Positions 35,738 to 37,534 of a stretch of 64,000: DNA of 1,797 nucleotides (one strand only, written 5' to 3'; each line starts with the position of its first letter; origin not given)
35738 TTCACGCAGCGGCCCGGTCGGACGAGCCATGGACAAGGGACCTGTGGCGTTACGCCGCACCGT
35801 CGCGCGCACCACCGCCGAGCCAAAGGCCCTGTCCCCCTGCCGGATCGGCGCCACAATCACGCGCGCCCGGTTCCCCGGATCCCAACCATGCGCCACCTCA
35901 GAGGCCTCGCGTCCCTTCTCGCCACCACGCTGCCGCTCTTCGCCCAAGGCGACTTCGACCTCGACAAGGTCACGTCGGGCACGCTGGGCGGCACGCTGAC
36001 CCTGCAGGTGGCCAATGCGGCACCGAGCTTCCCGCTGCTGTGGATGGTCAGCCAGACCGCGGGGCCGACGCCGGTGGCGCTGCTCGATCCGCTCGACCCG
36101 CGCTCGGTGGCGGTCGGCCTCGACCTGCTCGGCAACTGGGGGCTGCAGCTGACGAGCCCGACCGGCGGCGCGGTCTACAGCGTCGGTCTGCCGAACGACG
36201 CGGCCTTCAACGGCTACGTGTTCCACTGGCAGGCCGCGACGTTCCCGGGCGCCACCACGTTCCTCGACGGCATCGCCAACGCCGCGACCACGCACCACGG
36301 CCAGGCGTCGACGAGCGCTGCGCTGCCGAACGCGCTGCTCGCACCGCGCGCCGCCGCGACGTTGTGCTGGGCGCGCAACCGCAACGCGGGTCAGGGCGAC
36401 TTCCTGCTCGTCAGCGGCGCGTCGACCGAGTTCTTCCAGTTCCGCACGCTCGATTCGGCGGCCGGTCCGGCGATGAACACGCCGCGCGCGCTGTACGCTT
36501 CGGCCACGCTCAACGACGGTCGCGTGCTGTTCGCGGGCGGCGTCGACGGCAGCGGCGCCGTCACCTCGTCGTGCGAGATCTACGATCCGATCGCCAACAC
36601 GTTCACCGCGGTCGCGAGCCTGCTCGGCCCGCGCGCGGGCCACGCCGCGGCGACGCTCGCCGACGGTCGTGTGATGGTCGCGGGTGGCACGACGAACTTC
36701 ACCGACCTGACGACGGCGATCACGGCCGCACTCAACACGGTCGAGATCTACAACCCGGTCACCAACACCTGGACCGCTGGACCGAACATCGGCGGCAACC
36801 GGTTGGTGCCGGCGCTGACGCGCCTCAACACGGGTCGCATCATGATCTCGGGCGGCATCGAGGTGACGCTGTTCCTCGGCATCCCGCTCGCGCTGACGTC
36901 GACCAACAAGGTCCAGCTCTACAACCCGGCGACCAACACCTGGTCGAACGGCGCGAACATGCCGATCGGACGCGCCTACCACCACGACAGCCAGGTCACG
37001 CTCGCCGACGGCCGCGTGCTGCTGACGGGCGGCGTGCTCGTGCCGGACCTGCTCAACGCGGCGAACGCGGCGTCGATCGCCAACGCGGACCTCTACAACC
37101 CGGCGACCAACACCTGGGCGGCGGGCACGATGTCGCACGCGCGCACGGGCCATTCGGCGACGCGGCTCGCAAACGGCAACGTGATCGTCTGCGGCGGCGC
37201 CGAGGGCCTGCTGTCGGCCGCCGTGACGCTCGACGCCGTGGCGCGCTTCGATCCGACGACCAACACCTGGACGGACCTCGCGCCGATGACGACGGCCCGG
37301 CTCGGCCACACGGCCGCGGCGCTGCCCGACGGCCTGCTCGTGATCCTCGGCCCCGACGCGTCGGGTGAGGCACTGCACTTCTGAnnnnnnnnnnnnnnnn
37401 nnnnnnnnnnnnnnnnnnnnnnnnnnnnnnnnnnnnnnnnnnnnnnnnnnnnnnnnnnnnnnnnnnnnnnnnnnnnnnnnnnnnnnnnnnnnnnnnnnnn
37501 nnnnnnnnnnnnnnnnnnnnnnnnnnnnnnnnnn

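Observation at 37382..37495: Conserved structured element of about 113 nt starting exactly at the stop codons of two secreted-protein genes (second copy 57791-57902, minus strand)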

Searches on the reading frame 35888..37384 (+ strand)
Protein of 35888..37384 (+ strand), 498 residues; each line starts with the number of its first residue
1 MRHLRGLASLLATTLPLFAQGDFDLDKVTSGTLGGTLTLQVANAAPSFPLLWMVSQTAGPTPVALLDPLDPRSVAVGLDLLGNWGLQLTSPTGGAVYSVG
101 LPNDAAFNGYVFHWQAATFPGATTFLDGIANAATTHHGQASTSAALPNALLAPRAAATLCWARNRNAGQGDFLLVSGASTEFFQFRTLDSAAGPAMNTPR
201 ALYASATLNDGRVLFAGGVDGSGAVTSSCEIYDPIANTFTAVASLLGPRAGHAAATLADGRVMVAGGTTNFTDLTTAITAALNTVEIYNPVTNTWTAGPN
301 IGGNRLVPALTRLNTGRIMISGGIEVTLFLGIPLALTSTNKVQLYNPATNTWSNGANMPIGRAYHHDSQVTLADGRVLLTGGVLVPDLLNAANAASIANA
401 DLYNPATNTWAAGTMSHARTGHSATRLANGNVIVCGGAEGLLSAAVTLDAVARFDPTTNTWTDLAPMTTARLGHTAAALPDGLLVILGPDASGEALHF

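Call 11: search_protein_families(library=pfam, proteins=[window:35888-37384:+], max_evalue=0.01)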
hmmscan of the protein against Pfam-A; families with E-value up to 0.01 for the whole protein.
window:35888-37384:+ (498 aa): 10 families
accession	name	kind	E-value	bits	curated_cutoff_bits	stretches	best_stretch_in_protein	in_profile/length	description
PF13964.12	Kelch_6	-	4.7e-37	125.2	25.3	4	248-304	1-49/50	Kelch motif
PF01344.31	Kelch_1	-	2.6e-31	107.2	20.1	4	252-300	4-44/46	Kelch motif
PF13418.12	Kelch_4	-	6.5e-26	90.5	21.6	2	418-468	1-48/49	Galactose oxidase, central domain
PF13415.12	Kelch_3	-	6.7e-21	74.4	22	2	432-478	4-47/48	Galactose oxidase, central domain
PF24681.1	Kelch_KLHDC2_KLHL20_DRC7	-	1.5e-19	70.6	50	2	337-486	76-219/221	KLHDC2/KLHL20/DRC7 Kelch-repeats domain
PF24981.1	Beta-prop_ATRN-LZTR1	-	3.5e-18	66.3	50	1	198-444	38-286/289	Attractin/LZTR1 beta-propeller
PF07646.21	Kelch_2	-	3.2e-17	62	21.3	1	421-467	3-47/48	Kelch motif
PF24996.1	NANM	-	1.6e-11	44.1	45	1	238-329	42-130/350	N-acetylneuraminate epimerase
PF25210.1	Kelch_FKB95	-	6.4e-09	36.3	70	0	222-299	53-124/268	FKB95, Kelch-repeats domain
PF07250.17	Glyoxal_oxid_N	-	0.00064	19.5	37.5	0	397-488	45-134/243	Glyoxal oxidase N-terminus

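Call 13: find_encoding_contigs(protein=window:35888-37384:+, flank=10000, max_places=6)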
Protein window:35888-37384:+ (498 aa): 1 contig read that carries it; 1 place shown.
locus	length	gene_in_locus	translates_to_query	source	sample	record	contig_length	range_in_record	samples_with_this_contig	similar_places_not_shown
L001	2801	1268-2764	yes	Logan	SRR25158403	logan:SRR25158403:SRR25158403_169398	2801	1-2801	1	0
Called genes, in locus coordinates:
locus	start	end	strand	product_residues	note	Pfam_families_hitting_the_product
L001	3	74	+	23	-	?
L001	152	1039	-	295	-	-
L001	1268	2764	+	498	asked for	PF07250:Glyoxal_oxid_N (faint), PF24681:Kelch_KLHDC2_KLHL20_DRC7 (weak), PF24981:Beta-prop_ATRN-LZTR1, PF25210:Kelch_FKB95 (faint), PF07646:Kelch_2 (faint), PF01344:Kelch_1, PF24681:Kelch_KLHDC2_KLHL20_DRC7, PF13415:Beta-prop_FBX42 (weak), +3 more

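Call 33: find_homologous_proteins(query=window:35888-37384:+, max_evalue=1e-20)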
Query window:35888-37384:+ (498 aa): 573 proteins with E <= 1e-20 among 8000 candidates; the best 120 are listed.
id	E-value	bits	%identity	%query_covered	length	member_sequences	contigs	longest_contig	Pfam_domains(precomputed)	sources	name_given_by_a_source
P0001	0.0e+0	1083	100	100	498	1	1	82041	PF24996.1,PF07646.22,PF13418.13,PF07250.18,PF13964.13,PF24681.2,PF13415.13,PF24981.2,PF01344.32,PF25210.2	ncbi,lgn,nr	ncbi:MAG TPA: kelch repeat-containing protein [Planctomycetota bacterium]|nr:kelch repeat-containing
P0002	4.2e-265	898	81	100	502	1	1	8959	PF24996.1,PF07646.22,PF13418.13,PF07250.18,PF13964.13,PF24681.2,PF13415.13,PF24981.2,PF01344.32,PF25210.2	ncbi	ncbi:MAG: kelch repeat-containing protein [Planctomycetota bacterium]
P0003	1.4e-255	867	80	100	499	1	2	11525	PF24996.1,PF07646.22,PF13418.13,PF07250.18,PF13964.13,PF24681.2,PF13415.13,PF24981.2,PF01344.32,PF25210.2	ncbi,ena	-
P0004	2.3e-247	840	80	96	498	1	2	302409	PF24996.1,PF07646.22,PF13418.13,PF07250.18,PF13964.13,PF24681.2,PF13415.13,PF24981.2,PF01344.32,PF25210.2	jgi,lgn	jgi:hypothetical protein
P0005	1.9e-246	837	80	96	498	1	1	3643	PF24996.1,PF07646.22,PF13418.13,PF07250.18,PF13964.13,PF24681.2,PF13415.13,PF24981.2,PF01344.32,PF25210.2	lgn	-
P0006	1.8e-242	824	77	100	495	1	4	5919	PF24996.1,PF07646.22,PF13418.13,PF07250.18,PF13964.13,PF24681.2,PF13415.13,PF24981.2,PF01344.32,PF25210.2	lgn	-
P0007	1.1e-239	815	75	100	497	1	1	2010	PF24996.1,PF07646.22,PF13418.13,PF07250.18,PF13964.13,PF24681.2,PF13415.13,PF24981.2,PF01344.32,PF25210.2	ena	-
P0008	1.0e-237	808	76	98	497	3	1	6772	PF24996.1,PF07646.22,PF13418.13,PF07250.18,PF13964.13,PF24681.2,PF13415.13,PF24981.2,PF01344.32,PF25210.2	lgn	-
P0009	1.8e-237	807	75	100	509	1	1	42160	PF24996.1,PF07646.22,PF13418.13,PF07250.18,PF13964.13,PF24681.2,PF13415.13,PF24981.2,PF01344.32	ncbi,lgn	-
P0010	4.1e-236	803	75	100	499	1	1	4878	PF24996.1,PF07646.22,PF13418.13,PF07250.18,PF13964.13,PF24681.2,PF13415.13,PF24981.2,PF01344.32,PF25210.2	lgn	-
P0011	3.7e-233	793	75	100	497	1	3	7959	PF24996.1,PF07646.22,PF13418.13,PF07250.18,PF13964.13,PF24681.2,PF13415.13,PF24981.2,PF01344.32,PF25210.2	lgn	-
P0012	1.4e-232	791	76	96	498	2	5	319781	PF24996.1,PF07646.22,PF13418.13,PF07250.18,PF13964.13,PF24681.2,PF13415.13,PF24981.2,PF01344.32,PF25210.2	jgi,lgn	jgi:N-acetylneuraminic acid mutarotase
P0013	7.5e-231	785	74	100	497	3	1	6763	PF24996.1,PF07646.22,PF13418.13,PF07250.18,PF13964.13,PF24681.2,PF13415.13,PF24981.2,PF01344.32,PF25210.2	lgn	-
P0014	4.9e-230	783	73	100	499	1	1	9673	PF24996.1,PF07646.22,PF13418.13,PF07250.18,PF13964.13,PF24681.2,PF13415.13,PF24981.2,PF01344.32,PF25210.2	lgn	-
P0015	1.2e-226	772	71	98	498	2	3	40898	PF24996.1,PF07646.22,PF13418.13,PF07250.18,PF13964.13,PF24681.2,PF13415.13,PF24981.2,PF01344.32,PF25210.2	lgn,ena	-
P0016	3.9e-226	770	73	96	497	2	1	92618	PF24996.1,PF07646.22,PF13418.13,PF07250.18,PF13964.13,PF24681.2,PF13415.13,PF24981.2,PF01344.32,PF25210.2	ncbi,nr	ncbi:MAG: hypothetical protein KF830_09010 [Planctomycetes bacterium]|nr:hypothetical protein [Planc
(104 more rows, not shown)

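Call 35: find_encoding_contigs(protein=P0004, flank=10000, max_places=2)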
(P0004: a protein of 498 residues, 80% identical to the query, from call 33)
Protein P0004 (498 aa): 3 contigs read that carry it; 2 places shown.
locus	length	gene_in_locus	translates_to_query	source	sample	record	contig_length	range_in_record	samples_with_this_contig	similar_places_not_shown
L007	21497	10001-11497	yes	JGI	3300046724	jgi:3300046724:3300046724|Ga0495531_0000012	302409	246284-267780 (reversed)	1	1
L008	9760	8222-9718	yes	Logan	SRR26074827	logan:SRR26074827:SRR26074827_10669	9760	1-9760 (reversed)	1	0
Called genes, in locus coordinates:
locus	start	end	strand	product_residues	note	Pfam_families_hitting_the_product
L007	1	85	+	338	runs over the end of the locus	-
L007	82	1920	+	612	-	PF02543:Carbam_trans_N, PF16861:Carbam_trans_C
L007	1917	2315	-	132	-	-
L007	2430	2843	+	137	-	PF01978:TrmB (weak), PF03965:Penicillinase_R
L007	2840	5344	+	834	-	PF05569:Peptidase_M56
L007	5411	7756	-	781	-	PF10670:DUF4198 (faint), PF17210:SdrD_B (faint), PF17802:SpaA (faint), PF20598:DUF6795 (faint), PF22904:NOMO1-like_2nd (faint), PF00775:Dioxygenase_C (faint), PF13620:CarboxypepD_reg, PF13620:CarboxypepD_reg, +2 more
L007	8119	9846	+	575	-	-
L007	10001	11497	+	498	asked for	PF07646:Kelch_2 (faint), PF07250:Glyoxal_oxid_N (faint), PF24681:Kelch_KLHDC2_KLHL20_DRC7 (weak), PF24981:Beta-prop_ATRN-LZTR1, PF13418:Beta-prop_TYW4 (weak), PF01344:Kelch_1 (weak), PF24681:Kelch_KLHDC2_KLHL20_DRC7, PF13415:Beta-prop_FBX42, +3 more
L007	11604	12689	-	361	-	PF08240:ADH_N, PF16912:Glu_dehyd_C, PF00107:ADH_zinc_N, PF13602:ADH_zinc_N_2 (weak)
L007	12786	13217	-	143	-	-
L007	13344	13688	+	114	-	PF01253:SUI1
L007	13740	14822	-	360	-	PF16396:DUF5005, PF13810:DUF4185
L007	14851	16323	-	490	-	PF04851:ResIII (weak), PF00270:DEAD, PF00271:Helicase_C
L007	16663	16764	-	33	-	-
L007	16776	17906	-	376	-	PF01168:Ala_racemase_N, PF14031:D-ser_dehydrat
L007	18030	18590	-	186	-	PF09764:Nt_Gln_amidase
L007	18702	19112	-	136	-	PF09350:DJC28_CD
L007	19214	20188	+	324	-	PF03279:Lip_A_acyltrans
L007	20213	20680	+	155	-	PF02590:SPOUT_MTase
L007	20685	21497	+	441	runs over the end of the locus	PF22458:RsmF-B_ferredox, PF13649:Methyltransf_25 (faint), PF01189:Methyltr_RsmB-F, PF13847:Methyltransf_31 (weak)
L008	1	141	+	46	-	?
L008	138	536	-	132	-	-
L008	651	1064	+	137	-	PF01978:TrmB (weak), PF03965:Penicillinase_R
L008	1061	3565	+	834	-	PF05569:Peptidase_M56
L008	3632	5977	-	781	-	PF10670:DUF4198 (faint), PF17210:SdrD_B (faint), PF17802:SpaA (faint), PF20598:DUF6795 (faint), PF22904:NOMO1-like_2nd (faint), PF00775:Dioxygenase_C (faint), PF13620:CarboxypepD_reg, PF13620:CarboxypepD_reg, +2 more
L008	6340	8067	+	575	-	-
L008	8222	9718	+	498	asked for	PF07646:Kelch_2 (faint), PF07250:Glyoxal_oxid_N (faint), PF24681:Kelch_KLHDC2_KLHL20_DRC7 (weak), PF24981:Beta-prop_ATRN-LZTR1, PF13418:Beta-prop_TYW4 (weak), PF01344:Kelch_1 (weak), PF24681:Kelch_KLHDC2_KLHL20_DRC7, PF13415:Beta-prop_FBX42, +3 more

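Call 36: find_encoding_contigs(protein=P0002, flank=10000, max_places=2)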
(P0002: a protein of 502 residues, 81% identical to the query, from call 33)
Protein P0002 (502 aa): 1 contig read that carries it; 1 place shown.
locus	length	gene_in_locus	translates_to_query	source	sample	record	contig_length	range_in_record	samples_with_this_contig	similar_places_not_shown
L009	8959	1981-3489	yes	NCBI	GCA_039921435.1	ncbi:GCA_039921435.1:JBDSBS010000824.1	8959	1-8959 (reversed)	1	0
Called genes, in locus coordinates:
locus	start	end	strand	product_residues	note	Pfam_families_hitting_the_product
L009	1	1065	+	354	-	PF01642:MM_CoA_mutase, PF02310:B12-binding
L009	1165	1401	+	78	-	PF02604:PhdYeFM_antitox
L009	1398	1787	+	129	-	PF01850:PIN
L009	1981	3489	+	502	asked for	PF07250:Glyoxal_oxid_N (faint), PF24681:Kelch_KLHDC2_KLHL20_DRC7 (weak), PF24981:Beta-prop_ATRN-LZTR1, PF25210:Kelch_FKB95 (faint), PF13418:Beta-prop_TYW4 (weak), PF24681:Kelch_KLHDC2_KLHL20_DRC7, PF13415:Beta-prop_FBX42, PF24981:Beta-prop_ATRN-LZTR1 (weak), +4 more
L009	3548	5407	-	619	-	PF00027:cNMP_binding, PF00206:Lyase_1, PF10415:FumaraseC_C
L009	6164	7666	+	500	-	-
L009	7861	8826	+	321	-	PF03308:MeaB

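Call 37: find_encoding_contigs(protein=P0016, flank=10000, max_places=2)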
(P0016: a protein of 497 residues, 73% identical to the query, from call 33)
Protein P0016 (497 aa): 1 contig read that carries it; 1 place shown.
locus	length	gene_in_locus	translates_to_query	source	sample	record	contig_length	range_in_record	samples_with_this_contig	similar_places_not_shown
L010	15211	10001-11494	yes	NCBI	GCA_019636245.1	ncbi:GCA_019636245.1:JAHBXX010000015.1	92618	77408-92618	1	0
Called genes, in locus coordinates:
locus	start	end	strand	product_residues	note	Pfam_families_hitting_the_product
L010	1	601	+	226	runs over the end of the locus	PF00440:TetR_N, PF02909:TetR_C_1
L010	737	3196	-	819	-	PF00122:E1-E2_ATPase, PF00702:Hydrolase, PF13246:Cation_ATPase, PF12710:HAD (weak), PF08282:Hydrolase_3 (faint), PF00689:Cation_ATPase_C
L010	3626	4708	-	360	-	PF13555:AAA_29 (weak), PF00005:ABC_tran, PF13304:AAA_21 (faint), PF03459:TOBE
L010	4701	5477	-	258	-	PF00528:BPD_transp_1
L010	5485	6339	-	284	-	PF01547:SBP_bac_1 (faint), PF13531:SBP_bac_11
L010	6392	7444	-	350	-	PF01381:HTH_3, PF13443:HTH_26 (weak), PF13560:HTH_31, PF12727:PBP_like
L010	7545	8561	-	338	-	PF13593:SBF_like (weak), PF01758:SBF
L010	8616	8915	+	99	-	PF01022:HTH_5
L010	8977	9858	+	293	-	PF03767:Acid_phosphat_B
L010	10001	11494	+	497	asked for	PF13964:Beta-prop_Calicin (faint), PF13415:Beta-prop_FBX42 (weak), PF24681:Kelch_KLHDC2_KLHL20_DRC7 (weak), PF24981:Beta-prop_ATRN-LZTR1 (faint), PF13418:Beta-prop_TYW4 (weak), PF01344:Kelch_1 (weak), PF24681:Kelch_KLHDC2_KLHL20_DRC7, PF13415:Beta-prop_FBX42, +4 more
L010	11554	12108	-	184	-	PF00908:dTDP_sugar_isom, PF14667:Polysacc_synt_C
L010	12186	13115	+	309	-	PF01408:GFO_IDH_MocA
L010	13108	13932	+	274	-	PF00535:Glycos_transf_2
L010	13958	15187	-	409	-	PF00202:Aminotran_3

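Call 72: find_encoding_contigs(protein=P0003, flank=10000, max_places=2)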
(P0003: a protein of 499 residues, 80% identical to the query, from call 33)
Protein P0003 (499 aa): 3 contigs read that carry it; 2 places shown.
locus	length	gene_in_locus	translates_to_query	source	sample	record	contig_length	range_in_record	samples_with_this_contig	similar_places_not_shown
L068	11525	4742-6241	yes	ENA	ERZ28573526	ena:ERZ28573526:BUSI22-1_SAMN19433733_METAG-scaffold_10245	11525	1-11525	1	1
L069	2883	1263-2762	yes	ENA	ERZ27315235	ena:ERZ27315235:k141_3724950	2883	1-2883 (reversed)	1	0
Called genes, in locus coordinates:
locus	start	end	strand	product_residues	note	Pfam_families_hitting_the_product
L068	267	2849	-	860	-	PF00069:Pkinase, PF07714:PK_Tyr_Ser-Thr, PF17667:Pkinase_fungal (weak), PF03781:FGE-sulfatase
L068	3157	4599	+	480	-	-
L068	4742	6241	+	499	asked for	PF07250:Glyoxal_oxid_N (faint), PF07646:Kelch_2 (faint), PF13418:Beta-prop_TYW4 (faint), PF24681:Kelch_KLHDC2_KLHL20_DRC7 (weak), PF24981:Beta-prop_ATRN-LZTR1, PF01344:Kelch_1 (weak), PF24681:Kelch_KLHDC2_KLHL20_DRC7, PF13415:Beta-prop_FBX42, +3 more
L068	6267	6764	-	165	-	PF19780:DUF6265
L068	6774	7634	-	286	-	PF20240:DUF6597, PF00165:HTH_AraC (faint), PF12833:HTH_18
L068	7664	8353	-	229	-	PF05685:Uma2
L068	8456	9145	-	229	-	PF05685:Uma2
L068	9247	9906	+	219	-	PF00881:Nitroreductase, PF14512:TM1586_NiRdase (faint)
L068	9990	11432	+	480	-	-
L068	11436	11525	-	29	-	?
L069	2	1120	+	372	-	?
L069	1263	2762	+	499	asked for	PF07250:Glyoxal_oxid_N (faint), PF07646:Kelch_2 (faint), PF13418:Beta-prop_TYW4 (faint), PF24681:Kelch_KLHDC2_KLHL20_DRC7 (weak), PF24981:Beta-prop_ATRN-LZTR1, PF01344:Kelch_1 (weak), PF24681:Kelch_KLHDC2_KLHL20_DRC7, PF13415:Beta-prop_FBX42, +3 more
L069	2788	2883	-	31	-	?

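Call 90: find_encoding_contigs(protein=P0009, flank=10000, max_places=2)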
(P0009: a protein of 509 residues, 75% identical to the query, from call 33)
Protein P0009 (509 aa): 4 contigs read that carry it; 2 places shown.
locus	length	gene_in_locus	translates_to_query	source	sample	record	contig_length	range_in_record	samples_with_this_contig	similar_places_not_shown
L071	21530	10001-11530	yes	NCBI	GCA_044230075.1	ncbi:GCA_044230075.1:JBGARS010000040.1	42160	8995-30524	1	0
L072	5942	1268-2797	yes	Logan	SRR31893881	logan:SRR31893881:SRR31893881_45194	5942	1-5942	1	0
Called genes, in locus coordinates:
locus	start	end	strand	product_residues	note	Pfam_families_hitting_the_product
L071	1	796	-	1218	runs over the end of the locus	PF01839:FG-GAP (faint), PF13517:FG-GAP_3 (weak)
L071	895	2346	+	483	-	PF05761:5_nucleotid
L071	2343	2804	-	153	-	-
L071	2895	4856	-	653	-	-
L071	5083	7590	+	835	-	PF00069:Pkinase, PF07714:PK_Tyr_Ser-Thr, PF03781:FGE-sulfatase (weak)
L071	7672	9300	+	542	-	-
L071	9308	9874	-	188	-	PF00578:AhpC-TSA, PF08534:Redoxin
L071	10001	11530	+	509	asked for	PF24981:Beta-prop_ATRN-LZTR1, PF07250:Glyoxal_oxid_N (faint), PF24681:Kelch_KLHDC2_KLHL20_DRC7 (weak), PF07646:Kelch_2 (faint), PF13418:Beta-prop_TYW4 (faint), PF01344:Kelch_1 (weak), PF24681:Kelch_KLHDC2_KLHL20_DRC7, PF13415:Beta-prop_FBX42, +2 more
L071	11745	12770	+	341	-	PF00108:Thiolase_N (weak), PF08545:ACP_syn_III, PF08541:ACP_syn_III_C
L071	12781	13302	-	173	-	-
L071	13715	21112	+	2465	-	PF20254:DMFA2_C, PF13313:DUF4082, PF13205:Big_5, PF13313:DUF4082, PF13205:Big_5, PF13313:DUF4082, PF13205:Big_5, PF13313:DUF4082, +2 more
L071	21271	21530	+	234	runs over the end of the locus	PF02621:VitK2_biosynth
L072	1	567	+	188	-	?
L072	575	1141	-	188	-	PF00578:AhpC-TSA, PF08534:Redoxin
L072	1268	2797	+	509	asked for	PF24981:Beta-prop_ATRN-LZTR1, PF07250:Glyoxal_oxid_N (faint), PF24681:Kelch_KLHDC2_KLHL20_DRC7 (weak), PF07646:Kelch_2 (faint), PF13418:Beta-prop_TYW4 (faint), PF01344:Kelch_1 (weak), PF24681:Kelch_KLHDC2_KLHL20_DRC7, PF13415:Beta-prop_FBX42, +2 more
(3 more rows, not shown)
